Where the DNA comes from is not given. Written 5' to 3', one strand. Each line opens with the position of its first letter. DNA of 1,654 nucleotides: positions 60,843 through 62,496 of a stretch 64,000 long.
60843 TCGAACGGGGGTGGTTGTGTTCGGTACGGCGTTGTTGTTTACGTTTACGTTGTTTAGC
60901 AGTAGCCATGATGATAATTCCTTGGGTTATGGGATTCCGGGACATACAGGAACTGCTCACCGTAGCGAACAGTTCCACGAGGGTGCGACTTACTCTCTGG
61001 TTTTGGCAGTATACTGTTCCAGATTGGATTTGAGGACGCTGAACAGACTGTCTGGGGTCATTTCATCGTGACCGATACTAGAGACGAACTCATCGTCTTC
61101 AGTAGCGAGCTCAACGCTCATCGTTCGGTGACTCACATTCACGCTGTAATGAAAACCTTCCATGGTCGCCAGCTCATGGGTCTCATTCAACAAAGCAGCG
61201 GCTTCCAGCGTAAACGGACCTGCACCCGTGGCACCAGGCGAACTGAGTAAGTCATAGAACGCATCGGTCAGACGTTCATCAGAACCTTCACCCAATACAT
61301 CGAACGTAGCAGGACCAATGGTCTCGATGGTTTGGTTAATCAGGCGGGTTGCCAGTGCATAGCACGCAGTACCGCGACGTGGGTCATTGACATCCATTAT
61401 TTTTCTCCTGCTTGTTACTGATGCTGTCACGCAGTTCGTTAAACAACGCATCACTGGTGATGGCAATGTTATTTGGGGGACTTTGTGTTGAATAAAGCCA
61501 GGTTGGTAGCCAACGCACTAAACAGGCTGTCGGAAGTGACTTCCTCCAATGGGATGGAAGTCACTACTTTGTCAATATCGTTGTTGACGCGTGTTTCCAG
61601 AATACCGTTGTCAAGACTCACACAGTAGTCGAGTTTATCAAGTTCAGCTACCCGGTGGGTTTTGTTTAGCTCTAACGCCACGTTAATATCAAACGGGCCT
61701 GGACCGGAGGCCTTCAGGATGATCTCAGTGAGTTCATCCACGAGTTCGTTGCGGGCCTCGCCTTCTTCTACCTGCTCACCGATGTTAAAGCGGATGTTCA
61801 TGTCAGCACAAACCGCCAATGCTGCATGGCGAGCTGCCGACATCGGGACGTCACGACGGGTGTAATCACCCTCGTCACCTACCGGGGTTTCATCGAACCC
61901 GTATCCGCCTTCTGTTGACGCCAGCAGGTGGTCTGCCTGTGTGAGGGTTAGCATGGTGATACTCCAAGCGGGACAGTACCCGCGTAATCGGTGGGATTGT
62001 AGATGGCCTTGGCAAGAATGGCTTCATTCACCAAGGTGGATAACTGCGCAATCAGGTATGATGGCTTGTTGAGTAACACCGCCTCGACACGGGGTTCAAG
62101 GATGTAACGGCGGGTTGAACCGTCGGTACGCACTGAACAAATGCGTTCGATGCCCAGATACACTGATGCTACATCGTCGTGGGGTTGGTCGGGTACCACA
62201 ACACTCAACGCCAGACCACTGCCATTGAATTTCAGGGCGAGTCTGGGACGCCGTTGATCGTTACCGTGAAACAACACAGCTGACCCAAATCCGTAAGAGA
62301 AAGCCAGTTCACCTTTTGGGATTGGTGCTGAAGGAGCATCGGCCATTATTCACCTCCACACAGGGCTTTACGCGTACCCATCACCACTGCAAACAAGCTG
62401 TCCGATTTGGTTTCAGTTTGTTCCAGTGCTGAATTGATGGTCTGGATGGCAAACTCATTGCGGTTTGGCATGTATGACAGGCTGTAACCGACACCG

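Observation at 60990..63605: Five-member tandem array of diverged paralogs (family B)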

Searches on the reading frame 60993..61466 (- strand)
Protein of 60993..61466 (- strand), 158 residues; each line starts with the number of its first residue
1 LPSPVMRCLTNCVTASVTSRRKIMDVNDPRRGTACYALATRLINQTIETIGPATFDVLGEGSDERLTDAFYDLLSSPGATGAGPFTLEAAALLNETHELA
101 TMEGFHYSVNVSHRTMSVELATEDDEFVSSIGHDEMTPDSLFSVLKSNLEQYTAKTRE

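Call 4: search_protein_families(library=pfam, proteins=[window:60993-61466:-], max_evalue=1)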
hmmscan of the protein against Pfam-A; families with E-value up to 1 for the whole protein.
window:60993-61466:- (158 aa): 1 family
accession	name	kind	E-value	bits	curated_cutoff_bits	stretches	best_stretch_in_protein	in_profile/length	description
PF08960.15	STIV_B116-like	-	0.14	12.7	26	1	92-136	3-47/101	STIV B116-like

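Call 5: search_protein_families(library=phrogs, proteins=[window:60993-61466:-], max_evalue=0.1)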
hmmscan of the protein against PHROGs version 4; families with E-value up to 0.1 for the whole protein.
window:60993-61466:- (158 aa): 0 families

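Call 14: find_homologous_proteins(query=A1, max_evalue=0.01)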
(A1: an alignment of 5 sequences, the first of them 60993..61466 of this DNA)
Query A1 (5 sequences) (158 aa, profile of the alignment): 21 proteins with E <= 0.01 among 2632 candidates.
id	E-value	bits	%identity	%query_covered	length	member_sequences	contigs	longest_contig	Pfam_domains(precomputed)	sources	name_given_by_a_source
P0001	3.0e-50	188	-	-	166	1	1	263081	-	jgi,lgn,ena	-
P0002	9.0e-46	174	34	62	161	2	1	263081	-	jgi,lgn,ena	-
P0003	1.1e-41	160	32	51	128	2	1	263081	-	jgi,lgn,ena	-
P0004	2.6e-41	159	98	85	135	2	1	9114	-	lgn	-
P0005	1.6e-31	127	31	20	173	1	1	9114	-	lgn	-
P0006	6.0e-31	125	35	51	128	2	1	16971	-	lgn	-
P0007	3.1e-30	123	31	51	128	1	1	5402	-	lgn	-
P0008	1.3e-28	118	-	-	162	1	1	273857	-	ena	-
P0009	3.5e-28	116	27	40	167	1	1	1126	-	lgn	-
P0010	5.3e-28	116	31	27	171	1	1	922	-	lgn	-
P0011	1.9e-27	114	28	52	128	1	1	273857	-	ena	-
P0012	4.0e-27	113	27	44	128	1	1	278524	-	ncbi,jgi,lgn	jgi:hypothetical protein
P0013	8.1e-25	105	26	36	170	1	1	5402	-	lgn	-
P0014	2.2e-23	101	60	84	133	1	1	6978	-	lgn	-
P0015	8.6e-23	99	58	85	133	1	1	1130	-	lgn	-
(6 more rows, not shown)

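Call 16: find_encoding_contigs(protein=P0012, flank=10000, max_places=4)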
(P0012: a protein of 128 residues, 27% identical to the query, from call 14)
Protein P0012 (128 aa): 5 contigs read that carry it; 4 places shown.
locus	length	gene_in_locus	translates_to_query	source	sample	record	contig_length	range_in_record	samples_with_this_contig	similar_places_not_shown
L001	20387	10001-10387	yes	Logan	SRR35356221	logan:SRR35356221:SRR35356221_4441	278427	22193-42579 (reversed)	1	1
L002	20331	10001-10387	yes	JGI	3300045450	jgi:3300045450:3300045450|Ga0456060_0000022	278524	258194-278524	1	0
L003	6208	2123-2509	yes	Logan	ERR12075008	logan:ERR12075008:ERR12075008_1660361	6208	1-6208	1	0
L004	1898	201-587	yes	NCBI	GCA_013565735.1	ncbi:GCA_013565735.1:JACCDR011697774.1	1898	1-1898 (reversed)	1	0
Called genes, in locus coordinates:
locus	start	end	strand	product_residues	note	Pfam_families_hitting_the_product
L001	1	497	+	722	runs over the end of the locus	-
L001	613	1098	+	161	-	-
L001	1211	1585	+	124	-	-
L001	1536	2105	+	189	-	-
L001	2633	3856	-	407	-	-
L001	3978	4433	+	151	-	-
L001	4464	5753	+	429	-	-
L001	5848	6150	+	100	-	-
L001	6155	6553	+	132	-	PF04386:SspB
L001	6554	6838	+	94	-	PF24886:DUF7740 (weak)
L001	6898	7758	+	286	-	-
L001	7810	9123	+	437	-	-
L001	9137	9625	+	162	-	-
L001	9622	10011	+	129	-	-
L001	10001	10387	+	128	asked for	-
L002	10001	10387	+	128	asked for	-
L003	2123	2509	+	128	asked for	-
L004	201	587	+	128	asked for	-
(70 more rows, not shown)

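Call 17: find_encoding_contigs(protein=P0008, flank=10000, max_places=4)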
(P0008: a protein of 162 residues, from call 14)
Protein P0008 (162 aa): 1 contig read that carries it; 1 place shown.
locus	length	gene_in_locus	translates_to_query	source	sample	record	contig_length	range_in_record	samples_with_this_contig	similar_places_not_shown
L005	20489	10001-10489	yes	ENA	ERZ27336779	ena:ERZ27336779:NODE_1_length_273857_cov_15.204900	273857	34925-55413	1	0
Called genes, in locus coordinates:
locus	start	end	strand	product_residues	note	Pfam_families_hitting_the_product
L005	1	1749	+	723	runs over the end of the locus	-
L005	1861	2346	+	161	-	-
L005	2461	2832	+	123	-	-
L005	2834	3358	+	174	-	-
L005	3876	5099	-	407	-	-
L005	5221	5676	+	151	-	-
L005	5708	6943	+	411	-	-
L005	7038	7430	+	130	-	PF04386:SspB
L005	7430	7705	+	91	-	PF24886:DUF7740 (weak)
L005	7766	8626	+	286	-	-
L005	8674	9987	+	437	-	-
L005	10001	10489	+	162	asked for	-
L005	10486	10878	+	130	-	-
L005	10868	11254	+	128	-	-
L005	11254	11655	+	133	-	-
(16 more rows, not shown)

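Call 45: find_encoding_contigs(protein=P0004, flank=10000, max_places=3)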
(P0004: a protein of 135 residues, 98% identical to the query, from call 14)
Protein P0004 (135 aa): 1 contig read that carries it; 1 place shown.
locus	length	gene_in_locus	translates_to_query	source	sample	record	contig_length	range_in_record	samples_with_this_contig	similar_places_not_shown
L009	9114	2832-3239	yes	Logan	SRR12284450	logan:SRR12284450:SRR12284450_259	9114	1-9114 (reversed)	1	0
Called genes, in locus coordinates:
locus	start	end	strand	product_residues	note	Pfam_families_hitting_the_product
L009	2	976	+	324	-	?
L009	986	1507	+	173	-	-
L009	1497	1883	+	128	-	-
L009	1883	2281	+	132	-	-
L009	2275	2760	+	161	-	-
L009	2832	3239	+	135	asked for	-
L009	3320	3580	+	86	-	-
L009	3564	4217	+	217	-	-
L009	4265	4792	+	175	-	-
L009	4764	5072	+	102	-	-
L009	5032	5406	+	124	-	-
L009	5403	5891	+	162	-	-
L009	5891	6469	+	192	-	-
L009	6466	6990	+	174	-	-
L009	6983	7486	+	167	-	-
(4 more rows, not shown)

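Call 58: search_protein_families(library=padloc, proteins=[window:60993-61397:-], max_evalue=1)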
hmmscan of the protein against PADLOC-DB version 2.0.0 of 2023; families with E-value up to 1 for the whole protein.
window:60993-61397:- (135 aa): 0 families

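Call 60: search_protein_families(library=ncbifam, proteins=[window:60993-61397:-], max_evalue=1)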
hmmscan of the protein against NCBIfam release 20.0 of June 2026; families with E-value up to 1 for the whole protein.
window:60993-61397:- (135 aa): 2 families
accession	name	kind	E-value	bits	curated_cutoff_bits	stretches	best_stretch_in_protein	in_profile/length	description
TIGR03193.1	4hydroxCoAred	equivalog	0.12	12.3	257.8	1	7-71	53-113/148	4-hydroxybenzoyl-CoA reductase subunit gamma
NF002017.0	PRK00823.1-2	equivalog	0.13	12.3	80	1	64-103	37-76/94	4a-hydroxytetrahydrobiopterin dehydratase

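Call 62: find_encoding_contigs(protein=P0013, flank=6000, max_places=2)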
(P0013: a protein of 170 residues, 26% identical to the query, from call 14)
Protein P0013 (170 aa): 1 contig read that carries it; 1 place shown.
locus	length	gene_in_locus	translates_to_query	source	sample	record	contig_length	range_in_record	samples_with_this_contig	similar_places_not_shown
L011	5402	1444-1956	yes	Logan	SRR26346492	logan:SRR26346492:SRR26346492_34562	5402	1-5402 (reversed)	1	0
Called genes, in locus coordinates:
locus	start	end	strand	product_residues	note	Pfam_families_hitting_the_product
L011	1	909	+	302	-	?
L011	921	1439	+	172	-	-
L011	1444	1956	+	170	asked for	-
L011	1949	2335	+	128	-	-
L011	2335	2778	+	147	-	-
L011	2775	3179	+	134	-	-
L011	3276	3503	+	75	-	-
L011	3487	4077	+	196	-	-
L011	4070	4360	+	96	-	PF22745:Nlig-Ia (weak)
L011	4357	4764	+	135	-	-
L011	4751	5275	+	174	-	-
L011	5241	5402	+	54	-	?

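Call 66: find_encoding_contigs(protein=P0001, flank=10000, max_places=3)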
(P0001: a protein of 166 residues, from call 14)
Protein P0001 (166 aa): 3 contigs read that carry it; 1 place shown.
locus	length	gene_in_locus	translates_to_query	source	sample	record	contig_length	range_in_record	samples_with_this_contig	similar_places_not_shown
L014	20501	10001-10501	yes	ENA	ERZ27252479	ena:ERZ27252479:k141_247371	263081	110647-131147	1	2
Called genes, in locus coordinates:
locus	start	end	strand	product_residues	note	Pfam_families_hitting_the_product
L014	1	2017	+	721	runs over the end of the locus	-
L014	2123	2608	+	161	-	-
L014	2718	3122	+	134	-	-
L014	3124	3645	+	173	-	-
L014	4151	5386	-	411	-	-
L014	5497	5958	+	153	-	-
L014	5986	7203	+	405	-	-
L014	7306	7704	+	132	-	PF04386:SspB (faint)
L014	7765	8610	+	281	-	-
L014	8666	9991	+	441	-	-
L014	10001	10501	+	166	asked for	-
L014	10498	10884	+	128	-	-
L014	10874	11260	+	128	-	-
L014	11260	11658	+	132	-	-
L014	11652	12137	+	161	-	-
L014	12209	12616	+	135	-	-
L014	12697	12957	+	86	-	-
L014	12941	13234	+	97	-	-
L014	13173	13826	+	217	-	-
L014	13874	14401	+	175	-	-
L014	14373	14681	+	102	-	-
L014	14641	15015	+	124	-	-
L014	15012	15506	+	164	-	-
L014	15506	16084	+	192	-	-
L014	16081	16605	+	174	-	-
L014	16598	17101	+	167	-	-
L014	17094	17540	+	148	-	-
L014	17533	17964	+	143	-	-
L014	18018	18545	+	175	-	-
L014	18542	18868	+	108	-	-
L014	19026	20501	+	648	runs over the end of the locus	PF27114:Phage_tail_beta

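Call 75: search_dna_similar(query=L014:2-2017:+, collection=phages, mode=protein, max_rows=10)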
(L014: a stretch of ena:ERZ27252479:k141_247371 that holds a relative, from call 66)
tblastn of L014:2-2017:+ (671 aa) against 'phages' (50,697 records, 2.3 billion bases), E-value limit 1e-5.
Records with a match: 315; places in all: 323; records where one place covers at least 80% of the query: 298.
Best place of each record, by identity: 60-80% 4; <60% 311.
By first word of the organism name: Pseudomonas 81; Erwinia 62; Salmonella 23; Vibrio 23; Serratia 21; Aeromonas 20; Klebsiella 16; Ralstonia 13; Staphylococcus 10; Bacillus 9; and 18 more.
By host as written in the record: Erwinia amylovora 35; Pseudomonas aeruginosa 32; - 30; Erwinia amylovora ATCC 29780 19; Klebsiella pneumoniae 14; Aeromonas hydrophila 10; Pseudomonas aeruginosa PAO1 8; Staphylococcus aureus 7; and 87 more.
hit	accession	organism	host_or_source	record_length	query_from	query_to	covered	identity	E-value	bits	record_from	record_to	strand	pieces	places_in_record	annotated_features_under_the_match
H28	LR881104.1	Klebsiella phage vB_KvM-Eowyn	-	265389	1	655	98%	63.0%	0e+0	874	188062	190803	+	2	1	terminase, large subunit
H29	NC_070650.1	Klebsiella phage vB_KvM-Eowyn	-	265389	1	655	98%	63.0%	0e+0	874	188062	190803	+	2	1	DarB-like antirestriction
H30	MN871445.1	Serratia phage KpHz_2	Klebsiella pneumoniae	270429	1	655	98%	62.7%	0e+0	872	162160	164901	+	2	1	record has no annotation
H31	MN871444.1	Serratia phage KpGz_1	Klebsiella pneumoniae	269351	1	655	98%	62.6%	0e+0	871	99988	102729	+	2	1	record has no annotation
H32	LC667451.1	Burkholderia phage FLC9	Burkholderia glumae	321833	1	656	98%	39.8%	1e-131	434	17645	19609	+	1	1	hypothetical protein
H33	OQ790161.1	Xanthomonas phage RTH11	Xanthomonas sp.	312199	1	661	99%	39.1%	6e-146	475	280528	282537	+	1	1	hypothetical protein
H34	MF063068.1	Pseudomonas phage Noxifer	Pseudomonas fluorescens SBW25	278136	1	658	98%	39.2%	1e-145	474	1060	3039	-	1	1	terminase large subunit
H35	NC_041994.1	Pseudomonas phage Noxifer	Pseudomonas fluorescens SBW25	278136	1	658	98%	39.2%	1e-145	474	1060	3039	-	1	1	terminase large subunit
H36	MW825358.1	Xanthomonas phage vB_XciM_LucasX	Xanthomonas citri 306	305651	1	662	99%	38.4%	2e-137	451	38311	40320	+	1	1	hypothetical protein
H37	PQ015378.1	Pseudomonas phage RVTF4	Pseudomonas sp.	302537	1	653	97%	38.7%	4e-139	455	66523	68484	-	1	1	terminase large subunit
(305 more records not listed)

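Call 86: search_protein_families(library=phrogs, proteins=[L014:8666-9988:+, L014:7765-8607:+, L014:7306-7701:+, L014:5986-7200:+, L014:5497-5955:+, L014:4154-5386:-, L014:13173-13823:+, L014:13874-14398:+, L014:15506-16081:+, L014:18018-18542:+], max_evalue=0.001)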
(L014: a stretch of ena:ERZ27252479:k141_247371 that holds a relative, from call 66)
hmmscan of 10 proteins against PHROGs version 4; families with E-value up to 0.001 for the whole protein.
L014:8666-9988:+ (441 aa): 0 families

L014:7765-8607:+ (281 aa): 7 families
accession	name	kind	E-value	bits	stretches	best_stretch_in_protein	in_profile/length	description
phrog_1992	-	other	8.8e-38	131.6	1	1-192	92-263/293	MazG-like pyrophosphatase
phrog_715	-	other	2.5e-26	93.4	1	2-184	7-121/123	MazG-like pyrophosphatase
phrog_7855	-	other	8.2e-24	85.8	1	3-180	107-288/291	mazG nucleotide pyrophosphohydrolase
phrog_1994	-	DNA, RNA and nucleotide metabolism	2.7e-20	74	2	138-180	126-168/170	DNA binding protein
phrog_14652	-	DNA, RNA and nucleotide metabolism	6.4e-12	46.4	1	139-181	216-258/261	DNA binding protein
phrog_28554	-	other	1.8e-07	32.1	0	141-180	192-232/236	MazG-like pyrophosphatase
phrog_14932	-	DNA, RNA and nucleotide metabolism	0.00027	21.5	0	163-180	15-32/35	DNA binding protein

L014:7306-7701:+ (132 aa): 1 family
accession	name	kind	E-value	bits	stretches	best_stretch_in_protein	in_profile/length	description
phrog_8945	-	moron, auxiliary metabolic gene and host takeover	3e-13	50.8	1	1-118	1-118/149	stringent starvation protein Sspb-like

L014:5986-7200:+ (405 aa): 0 families

L014:5497-5955:+ (153 aa): 0 families

L014:4154-5386:- (411 aa): 1 family
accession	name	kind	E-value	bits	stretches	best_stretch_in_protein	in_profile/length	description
phrog_2921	-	unknown function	1.5e-129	433.7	1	3-403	11-412/413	-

L014:13173-13823:+ (217 aa): 0 families

L014:13874-14398:+ (175 aa): 2 families
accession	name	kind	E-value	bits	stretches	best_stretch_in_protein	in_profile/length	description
phrog_10978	-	unknown function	2.2e-21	77.5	1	16-154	10-152/317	-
phrog_29790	-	unknown function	2.6e-09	38.1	1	10-50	36-76/177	-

L014:15506-16081:+ (192 aa): 2 families
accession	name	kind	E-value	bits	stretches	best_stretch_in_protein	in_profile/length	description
phrog_16292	-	unknown function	9.5e-21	75.4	1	72-160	85-172/218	-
phrog_415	-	other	1.9e-06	28.7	1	7-152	22-150/218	polynucleotide kinase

L014:18018-18542:+ (175 aa): 0 families

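Call 89: find_related_loci(query=L014:8666-9988:+, collection=viral_contigs, flank=8000)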
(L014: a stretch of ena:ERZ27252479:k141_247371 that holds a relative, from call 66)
Query L014:8666-9988:+ (441 aa) in viral_contigs; peptide patterns used: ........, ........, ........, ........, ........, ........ (x = any residue, [..] = any of these).
1 stretches matched a pattern, but none encodes a relative of the query by tblastn (E <= 1e-3).
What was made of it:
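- Tried and rejected: It found no relative of the 441-aa gene in IMG/VR (call 89).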

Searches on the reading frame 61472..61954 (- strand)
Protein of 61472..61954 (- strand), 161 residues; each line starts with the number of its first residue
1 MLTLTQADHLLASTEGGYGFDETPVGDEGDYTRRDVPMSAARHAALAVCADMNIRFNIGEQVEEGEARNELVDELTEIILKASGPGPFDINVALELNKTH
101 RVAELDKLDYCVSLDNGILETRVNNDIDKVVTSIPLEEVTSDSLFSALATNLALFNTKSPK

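Call 4: search_protein_families(library=pfam, proteins=[window:61472-61954:-], max_evalue=1)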
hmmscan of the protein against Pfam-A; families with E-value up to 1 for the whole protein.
window:61472-61954:- (161 aa): 0 families

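Call 5: search_protein_families(library=phrogs, proteins=[window:61472-61954:-], max_evalue=0.1)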
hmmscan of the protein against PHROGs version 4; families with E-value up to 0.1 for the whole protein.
window:61472-61954:- (161 aa): 1 family
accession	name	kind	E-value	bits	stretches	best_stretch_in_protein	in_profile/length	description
phrog_30203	-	unknown function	0.085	14.1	0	16-52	11-47/90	-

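Call 13: search_dna_similar(query=window:61472-61954:-, collection=phages, mode=protein, max_evalue=0.01, max_rows=30)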
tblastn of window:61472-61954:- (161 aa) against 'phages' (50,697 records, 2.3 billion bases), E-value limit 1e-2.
No match.

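Call 58: search_protein_families(library=padloc, proteins=[window:61472-61954:-], max_evalue=1)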
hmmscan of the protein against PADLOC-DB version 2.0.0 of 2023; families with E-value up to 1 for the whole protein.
window:61472-61954:- (161 aa): 0 families

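Call 60: search_protein_families(library=ncbifam, proteins=[window:61472-61954:-], max_evalue=1)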
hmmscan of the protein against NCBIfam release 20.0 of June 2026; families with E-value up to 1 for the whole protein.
window:61472-61954:- (161 aa): 0 families

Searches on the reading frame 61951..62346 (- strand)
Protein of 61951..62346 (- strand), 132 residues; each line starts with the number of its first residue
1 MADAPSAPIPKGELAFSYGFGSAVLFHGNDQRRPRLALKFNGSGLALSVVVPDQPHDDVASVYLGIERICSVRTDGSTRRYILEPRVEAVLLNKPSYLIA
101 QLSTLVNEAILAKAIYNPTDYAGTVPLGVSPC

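Call 4: search_protein_families(library=pfam, proteins=[window:61951-62346:-], max_evalue=1)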
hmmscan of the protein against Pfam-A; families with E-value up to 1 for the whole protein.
window:61951-62346:- (132 aa): 0 families

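Call 5: search_protein_families(library=phrogs, proteins=[window:61951-62346:-], max_evalue=0.1)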
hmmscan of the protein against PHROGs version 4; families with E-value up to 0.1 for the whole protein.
window:61951-62346:- (132 aa): 1 family
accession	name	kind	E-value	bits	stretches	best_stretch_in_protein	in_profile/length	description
phrog_30710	-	unknown function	0.1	13.6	0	57-73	24-40/58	-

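Call 58: search_protein_families(library=padloc, proteins=[window:61951-62346:-], max_evalue=1)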
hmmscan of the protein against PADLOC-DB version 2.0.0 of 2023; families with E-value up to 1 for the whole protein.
window:61951-62346:- (132 aa): 0 families

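Call 60: search_protein_families(library=ncbifam, proteins=[window:61951-62346:-], max_evalue=1)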
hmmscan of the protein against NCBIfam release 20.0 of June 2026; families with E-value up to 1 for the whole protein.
window:61951-62346:- (132 aa): 0 families

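Call 69: find_homologous_proteins(query=A6, max_evalue=0.01)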
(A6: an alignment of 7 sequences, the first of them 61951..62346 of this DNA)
Query A6 (7 sequences) (132 aa, profile of the alignment): 9 proteins with E <= 0.01 among 2800 candidates.
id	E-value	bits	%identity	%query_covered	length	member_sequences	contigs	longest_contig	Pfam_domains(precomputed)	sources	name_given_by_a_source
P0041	5.7e-49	183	43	89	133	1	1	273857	-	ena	-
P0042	2.2e-46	175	99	100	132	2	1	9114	-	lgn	-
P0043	1.2e-32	130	46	64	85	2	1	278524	-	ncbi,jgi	jgi:hypothetical protein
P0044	2.3e-32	129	33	44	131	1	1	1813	-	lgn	-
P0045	3.6e-29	119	28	33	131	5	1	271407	-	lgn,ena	-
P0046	1.4e-21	94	28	52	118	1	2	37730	-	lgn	-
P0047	1.8e-20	91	29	41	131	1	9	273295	-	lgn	-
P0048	1.1e-13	69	32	41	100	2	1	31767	-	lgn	-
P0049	4.9e-12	64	-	-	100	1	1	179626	-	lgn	-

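Call 70: find_encoding_contigs(protein=P0045, flank=10000, max_places=2)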
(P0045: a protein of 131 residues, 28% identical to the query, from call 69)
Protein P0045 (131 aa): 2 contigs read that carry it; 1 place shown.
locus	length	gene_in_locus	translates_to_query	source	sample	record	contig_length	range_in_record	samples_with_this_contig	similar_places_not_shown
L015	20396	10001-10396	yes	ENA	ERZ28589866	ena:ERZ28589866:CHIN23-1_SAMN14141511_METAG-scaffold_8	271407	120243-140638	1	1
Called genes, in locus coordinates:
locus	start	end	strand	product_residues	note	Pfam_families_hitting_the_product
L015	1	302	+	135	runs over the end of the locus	-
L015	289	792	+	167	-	-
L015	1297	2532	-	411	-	-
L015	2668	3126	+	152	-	-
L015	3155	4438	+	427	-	-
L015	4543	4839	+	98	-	-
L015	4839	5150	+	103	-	-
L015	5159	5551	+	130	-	PF04386:SspB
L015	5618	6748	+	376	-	-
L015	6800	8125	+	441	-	-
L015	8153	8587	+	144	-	-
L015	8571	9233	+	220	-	-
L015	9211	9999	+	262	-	-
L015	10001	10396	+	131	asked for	-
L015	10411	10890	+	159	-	-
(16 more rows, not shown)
